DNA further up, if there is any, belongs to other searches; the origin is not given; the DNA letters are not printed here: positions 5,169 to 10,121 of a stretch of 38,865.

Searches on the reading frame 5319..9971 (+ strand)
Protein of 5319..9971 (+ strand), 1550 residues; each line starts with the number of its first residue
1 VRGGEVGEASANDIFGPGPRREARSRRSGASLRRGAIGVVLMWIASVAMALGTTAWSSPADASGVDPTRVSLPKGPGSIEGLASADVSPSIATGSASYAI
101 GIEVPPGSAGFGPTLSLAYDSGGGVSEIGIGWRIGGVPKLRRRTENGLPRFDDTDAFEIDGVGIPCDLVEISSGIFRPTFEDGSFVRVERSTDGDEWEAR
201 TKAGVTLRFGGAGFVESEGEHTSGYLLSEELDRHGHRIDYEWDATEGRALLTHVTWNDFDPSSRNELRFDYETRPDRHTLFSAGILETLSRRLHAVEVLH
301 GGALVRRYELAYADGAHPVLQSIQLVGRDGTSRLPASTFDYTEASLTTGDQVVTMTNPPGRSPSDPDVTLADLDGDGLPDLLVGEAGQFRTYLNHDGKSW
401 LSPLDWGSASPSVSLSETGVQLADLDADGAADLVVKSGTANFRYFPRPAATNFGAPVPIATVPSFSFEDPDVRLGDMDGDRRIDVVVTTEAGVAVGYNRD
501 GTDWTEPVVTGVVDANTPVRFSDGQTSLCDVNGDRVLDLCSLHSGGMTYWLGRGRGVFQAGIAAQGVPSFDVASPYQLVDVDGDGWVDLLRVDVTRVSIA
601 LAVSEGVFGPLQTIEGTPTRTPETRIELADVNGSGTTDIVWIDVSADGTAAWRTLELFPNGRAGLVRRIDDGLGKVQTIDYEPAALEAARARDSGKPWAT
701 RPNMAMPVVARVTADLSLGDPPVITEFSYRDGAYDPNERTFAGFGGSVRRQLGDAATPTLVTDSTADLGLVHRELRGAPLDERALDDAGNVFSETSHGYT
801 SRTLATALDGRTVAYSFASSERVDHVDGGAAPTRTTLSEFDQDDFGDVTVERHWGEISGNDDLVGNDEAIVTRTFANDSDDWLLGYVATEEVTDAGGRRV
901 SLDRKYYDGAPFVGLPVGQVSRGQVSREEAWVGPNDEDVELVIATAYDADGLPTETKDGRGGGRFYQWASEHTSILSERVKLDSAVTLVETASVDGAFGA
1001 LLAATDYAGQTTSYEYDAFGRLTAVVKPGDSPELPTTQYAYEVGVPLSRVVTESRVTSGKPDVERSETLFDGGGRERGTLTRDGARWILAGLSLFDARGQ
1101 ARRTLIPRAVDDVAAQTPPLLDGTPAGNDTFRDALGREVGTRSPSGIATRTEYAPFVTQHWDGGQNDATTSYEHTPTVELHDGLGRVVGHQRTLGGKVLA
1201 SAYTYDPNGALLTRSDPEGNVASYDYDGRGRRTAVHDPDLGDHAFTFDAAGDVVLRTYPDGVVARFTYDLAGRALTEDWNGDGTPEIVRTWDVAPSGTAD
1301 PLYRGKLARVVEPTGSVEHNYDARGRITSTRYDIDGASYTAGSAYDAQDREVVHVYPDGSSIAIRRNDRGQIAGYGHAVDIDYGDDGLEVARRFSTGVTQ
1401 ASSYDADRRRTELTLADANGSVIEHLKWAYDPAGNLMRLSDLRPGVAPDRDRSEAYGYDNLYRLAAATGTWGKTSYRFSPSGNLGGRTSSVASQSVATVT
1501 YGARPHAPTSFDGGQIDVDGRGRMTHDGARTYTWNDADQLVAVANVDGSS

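Call 3: search_protein_families(library=pfam, proteins=[window:5319-9971:+], max_evalue=1)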
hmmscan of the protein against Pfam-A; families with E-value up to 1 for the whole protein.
window:5319-9971:+ (1550 aa): 7 families
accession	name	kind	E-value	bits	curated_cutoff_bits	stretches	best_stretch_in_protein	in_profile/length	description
PF12256.14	TcdB_toxin_midN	-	2.7e-30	105.5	24.8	1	608-750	12-156/181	Insecticide toxin TcdB middle/N-terminal region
PF05593.20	RHS_repeat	-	1.1e-29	102.6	22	5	1205-1239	1-35/38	RHS Repeat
PF13517.12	FG-GAP_3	-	2.9e-24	85.9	26.9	4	372-435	1-61/61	FG-GAP-like repeat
PF03534.18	SpvB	-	7.8e-17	61.8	22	1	92-247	3-182/287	Salmonella virulence plasmid 65kDa B protein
PF01839.29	FG-GAP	-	8e-07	29.3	22.1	2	368-400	5-35/37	FG-GAP repeat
PF16743.10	PliI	-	0.0083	16.3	27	0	420-440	62-82/123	Periplasmic lysozyme inhibitor of I-type lysozyme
PF25023.1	TEN_YD-shell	-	0.052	12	50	0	995-1028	109-142/909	Teneurin YD-shell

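Call 50: search_protein_families(library=ncbifam, proteins=[window:5319-9971:+], max_evalue=1)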
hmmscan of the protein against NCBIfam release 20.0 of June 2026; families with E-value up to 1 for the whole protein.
window:5319-9971:+ (1550 aa): 4 families
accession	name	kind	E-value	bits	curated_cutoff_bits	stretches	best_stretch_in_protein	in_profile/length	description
TIGR01643.1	YD_repeat_2x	repeat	5.4e-25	86.9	15.8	3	1205-1239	1-35/42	YD repeat-containing protein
NF041261.1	RHS_core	equivalog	2e-09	35.8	2000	2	1176-1274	578-672/1261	RHS element core protein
NF011780.0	PRK15244.1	equivalog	2.9e-06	26.2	1133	1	88-157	28-95/591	SPI-2 type III secretion system effector NAD(+)--protein-arginine ADP-ribosyltransferase SpvB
NF052348.1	beta_propeller_lectin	domain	0.0055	15.8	200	1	381-652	6-277/337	beta propeller lectin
